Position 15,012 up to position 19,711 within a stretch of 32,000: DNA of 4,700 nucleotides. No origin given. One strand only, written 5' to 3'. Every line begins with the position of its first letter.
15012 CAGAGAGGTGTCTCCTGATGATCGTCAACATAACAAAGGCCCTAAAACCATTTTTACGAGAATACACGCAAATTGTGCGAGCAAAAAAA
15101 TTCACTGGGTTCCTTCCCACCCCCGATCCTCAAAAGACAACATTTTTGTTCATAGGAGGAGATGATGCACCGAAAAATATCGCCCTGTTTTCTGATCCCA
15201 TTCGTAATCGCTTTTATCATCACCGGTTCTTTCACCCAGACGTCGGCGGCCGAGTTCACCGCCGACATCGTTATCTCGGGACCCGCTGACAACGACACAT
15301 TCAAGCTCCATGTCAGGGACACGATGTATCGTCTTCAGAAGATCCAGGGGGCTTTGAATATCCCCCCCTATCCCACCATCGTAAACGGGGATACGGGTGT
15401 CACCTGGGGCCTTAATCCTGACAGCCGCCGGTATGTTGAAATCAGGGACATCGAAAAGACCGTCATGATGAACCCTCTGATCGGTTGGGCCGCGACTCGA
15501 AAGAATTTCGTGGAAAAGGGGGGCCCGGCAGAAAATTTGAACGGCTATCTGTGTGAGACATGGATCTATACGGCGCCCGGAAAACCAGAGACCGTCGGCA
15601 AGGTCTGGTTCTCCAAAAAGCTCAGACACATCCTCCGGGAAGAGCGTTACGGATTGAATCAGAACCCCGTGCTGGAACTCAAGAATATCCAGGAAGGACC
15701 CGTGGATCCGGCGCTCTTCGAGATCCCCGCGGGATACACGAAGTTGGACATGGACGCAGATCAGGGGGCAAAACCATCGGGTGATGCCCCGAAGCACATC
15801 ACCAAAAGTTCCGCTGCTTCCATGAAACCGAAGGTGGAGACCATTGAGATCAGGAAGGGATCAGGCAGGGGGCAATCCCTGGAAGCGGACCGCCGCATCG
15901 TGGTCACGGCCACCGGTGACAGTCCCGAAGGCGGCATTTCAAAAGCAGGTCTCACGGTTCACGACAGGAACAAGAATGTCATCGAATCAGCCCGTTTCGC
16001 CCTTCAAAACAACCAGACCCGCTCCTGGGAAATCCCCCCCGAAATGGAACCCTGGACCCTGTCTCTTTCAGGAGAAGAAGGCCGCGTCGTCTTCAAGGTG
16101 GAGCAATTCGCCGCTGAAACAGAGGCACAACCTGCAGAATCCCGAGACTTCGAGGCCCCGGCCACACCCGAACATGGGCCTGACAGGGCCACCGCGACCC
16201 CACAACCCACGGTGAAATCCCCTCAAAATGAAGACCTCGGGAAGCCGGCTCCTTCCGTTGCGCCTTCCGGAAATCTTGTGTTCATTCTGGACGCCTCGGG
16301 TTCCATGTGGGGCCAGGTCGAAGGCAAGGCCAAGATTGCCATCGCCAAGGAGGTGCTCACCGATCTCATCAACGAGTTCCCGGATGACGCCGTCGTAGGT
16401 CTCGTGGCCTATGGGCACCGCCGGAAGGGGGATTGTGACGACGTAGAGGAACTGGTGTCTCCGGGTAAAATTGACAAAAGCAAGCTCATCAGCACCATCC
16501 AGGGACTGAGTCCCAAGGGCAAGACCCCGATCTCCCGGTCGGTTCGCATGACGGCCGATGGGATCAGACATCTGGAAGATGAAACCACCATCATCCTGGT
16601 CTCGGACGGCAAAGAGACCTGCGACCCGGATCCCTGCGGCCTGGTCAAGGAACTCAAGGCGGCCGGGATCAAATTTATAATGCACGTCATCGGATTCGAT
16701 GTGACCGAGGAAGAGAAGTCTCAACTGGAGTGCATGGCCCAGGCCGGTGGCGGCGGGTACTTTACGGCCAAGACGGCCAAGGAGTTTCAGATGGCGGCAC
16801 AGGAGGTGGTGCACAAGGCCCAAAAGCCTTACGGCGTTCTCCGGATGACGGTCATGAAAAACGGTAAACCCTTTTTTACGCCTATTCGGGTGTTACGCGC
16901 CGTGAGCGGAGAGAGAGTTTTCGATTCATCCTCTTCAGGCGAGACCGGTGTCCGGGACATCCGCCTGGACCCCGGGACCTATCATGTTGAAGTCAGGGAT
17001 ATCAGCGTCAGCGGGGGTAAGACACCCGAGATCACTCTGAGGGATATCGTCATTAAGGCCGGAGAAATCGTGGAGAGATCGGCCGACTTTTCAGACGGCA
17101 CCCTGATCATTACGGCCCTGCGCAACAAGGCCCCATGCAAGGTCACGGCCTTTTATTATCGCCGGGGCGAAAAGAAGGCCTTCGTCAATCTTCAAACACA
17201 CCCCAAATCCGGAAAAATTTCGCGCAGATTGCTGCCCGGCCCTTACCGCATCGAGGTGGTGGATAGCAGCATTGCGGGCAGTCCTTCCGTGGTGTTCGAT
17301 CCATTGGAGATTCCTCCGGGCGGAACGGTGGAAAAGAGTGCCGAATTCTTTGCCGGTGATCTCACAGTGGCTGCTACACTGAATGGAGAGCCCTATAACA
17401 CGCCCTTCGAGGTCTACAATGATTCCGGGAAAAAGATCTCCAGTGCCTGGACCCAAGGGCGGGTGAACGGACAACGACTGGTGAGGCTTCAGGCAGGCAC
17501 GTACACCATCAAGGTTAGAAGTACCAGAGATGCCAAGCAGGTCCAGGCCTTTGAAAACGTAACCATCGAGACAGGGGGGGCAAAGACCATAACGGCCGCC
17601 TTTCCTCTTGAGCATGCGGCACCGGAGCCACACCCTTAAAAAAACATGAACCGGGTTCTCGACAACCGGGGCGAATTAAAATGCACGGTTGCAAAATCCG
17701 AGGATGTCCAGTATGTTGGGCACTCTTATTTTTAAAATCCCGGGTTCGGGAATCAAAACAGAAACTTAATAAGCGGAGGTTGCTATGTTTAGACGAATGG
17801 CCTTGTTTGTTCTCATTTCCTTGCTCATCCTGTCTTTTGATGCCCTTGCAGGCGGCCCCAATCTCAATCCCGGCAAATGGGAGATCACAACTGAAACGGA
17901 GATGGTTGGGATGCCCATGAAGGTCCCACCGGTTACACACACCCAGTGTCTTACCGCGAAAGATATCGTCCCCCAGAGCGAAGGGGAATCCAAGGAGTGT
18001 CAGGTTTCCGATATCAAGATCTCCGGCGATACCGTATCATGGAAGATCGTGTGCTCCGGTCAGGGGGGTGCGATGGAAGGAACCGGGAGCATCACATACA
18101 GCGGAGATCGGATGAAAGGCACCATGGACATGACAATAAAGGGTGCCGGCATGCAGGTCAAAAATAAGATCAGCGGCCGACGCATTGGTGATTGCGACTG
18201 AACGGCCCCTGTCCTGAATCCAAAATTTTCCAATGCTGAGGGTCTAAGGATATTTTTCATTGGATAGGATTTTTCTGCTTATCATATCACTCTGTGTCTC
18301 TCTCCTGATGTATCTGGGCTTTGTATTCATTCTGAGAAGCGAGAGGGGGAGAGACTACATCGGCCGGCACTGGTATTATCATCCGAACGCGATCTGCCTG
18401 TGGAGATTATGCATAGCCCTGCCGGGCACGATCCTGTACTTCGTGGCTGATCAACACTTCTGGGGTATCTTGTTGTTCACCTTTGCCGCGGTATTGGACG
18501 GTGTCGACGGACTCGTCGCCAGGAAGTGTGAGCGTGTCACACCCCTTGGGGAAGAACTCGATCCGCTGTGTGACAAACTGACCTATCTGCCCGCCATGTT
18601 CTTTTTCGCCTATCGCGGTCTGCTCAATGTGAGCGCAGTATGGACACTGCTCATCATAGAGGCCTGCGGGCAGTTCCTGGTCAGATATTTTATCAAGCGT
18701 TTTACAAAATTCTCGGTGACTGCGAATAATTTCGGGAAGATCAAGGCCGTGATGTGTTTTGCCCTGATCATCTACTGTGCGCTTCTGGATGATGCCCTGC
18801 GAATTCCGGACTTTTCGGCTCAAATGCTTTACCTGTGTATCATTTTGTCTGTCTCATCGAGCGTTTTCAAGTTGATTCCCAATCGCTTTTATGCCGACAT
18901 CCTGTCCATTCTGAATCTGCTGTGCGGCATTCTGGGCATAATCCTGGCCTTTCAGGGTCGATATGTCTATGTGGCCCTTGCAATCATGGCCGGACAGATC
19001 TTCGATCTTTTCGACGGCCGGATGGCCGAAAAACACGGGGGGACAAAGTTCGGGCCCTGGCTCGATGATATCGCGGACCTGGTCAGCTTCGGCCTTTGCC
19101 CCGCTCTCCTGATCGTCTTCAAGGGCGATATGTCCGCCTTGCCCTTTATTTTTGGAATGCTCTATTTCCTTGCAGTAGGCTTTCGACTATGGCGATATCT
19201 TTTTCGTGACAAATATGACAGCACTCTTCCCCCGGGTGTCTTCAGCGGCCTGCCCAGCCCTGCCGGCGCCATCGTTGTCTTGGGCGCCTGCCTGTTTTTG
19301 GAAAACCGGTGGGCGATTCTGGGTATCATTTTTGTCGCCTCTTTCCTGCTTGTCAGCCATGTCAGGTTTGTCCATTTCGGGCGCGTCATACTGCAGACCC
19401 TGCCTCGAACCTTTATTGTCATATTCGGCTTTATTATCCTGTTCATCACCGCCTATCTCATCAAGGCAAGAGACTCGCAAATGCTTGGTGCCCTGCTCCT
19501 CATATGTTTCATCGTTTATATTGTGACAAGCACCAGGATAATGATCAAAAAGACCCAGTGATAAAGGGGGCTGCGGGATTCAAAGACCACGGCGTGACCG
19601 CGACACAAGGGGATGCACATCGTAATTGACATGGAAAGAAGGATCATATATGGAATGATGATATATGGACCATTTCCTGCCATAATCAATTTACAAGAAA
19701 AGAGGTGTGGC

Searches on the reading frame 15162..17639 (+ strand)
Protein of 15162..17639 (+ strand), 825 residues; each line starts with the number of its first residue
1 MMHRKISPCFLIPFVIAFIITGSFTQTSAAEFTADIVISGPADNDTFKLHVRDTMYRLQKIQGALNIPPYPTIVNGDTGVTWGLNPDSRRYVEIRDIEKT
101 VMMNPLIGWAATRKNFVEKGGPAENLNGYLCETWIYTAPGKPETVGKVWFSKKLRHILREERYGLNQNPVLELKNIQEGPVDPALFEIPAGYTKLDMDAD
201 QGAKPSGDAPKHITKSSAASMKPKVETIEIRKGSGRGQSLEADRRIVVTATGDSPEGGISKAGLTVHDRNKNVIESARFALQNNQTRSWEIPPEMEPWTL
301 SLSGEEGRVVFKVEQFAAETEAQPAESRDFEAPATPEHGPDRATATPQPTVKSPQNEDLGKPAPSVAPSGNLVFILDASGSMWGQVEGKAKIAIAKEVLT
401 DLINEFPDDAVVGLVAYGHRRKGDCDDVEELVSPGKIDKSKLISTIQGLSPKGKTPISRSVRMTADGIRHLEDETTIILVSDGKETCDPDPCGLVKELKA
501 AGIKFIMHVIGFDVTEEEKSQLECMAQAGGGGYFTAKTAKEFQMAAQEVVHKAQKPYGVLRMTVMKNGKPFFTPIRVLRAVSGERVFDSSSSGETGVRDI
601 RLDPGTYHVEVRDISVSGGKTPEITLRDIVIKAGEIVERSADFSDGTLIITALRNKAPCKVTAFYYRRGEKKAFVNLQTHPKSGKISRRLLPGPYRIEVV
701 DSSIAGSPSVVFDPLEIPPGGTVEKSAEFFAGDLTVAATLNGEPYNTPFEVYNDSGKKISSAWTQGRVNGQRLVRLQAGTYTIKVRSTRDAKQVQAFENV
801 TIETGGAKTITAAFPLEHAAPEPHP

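Call 6: search_protein_families(library=pfam, proteins=[window:15162-17639:+], max_evalue=0.001)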
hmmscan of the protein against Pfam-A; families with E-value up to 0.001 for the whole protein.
window:15162-17639:+ (825 aa): 3 families
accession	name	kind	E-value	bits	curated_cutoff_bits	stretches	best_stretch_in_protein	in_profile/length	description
PF00092.34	VWA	-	8.4e-12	46.1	23.8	1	371-542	1-168/174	von Willebrand factor type A domain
PF13519.12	VWA_2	-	4.6e-11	43.7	27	1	372-483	1-106/107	von Willebrand factor type A domain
PF14371.13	DUF4412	-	7.3e-05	23.1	21.6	0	84-154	59-122/191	Domain of unknown function (DUF4412)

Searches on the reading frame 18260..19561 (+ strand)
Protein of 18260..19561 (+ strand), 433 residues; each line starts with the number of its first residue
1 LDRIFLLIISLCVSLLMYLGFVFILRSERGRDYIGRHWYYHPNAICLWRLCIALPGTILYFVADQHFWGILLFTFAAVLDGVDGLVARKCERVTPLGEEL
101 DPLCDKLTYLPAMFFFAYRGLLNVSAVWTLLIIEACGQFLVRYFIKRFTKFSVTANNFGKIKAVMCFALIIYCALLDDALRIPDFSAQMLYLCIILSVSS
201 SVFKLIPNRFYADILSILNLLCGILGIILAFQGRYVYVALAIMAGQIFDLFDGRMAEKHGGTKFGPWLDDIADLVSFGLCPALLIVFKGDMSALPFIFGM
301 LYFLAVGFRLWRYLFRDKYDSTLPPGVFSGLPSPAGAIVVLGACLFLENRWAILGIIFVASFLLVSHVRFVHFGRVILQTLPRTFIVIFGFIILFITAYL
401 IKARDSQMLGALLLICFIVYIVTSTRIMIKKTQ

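Call 6: search_protein_families(library=pfam, proteins=[window:18260-19561:+], max_evalue=0.001)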
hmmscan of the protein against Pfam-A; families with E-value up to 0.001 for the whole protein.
window:18260-19561:+ (433 aa): 1 family
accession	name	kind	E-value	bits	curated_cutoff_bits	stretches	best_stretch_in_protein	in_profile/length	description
PF01066.26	CDP-OH_P_transf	-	5.3e-35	121.5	22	2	41-197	3-150/152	CDP-alcohol phosphatidyltransferase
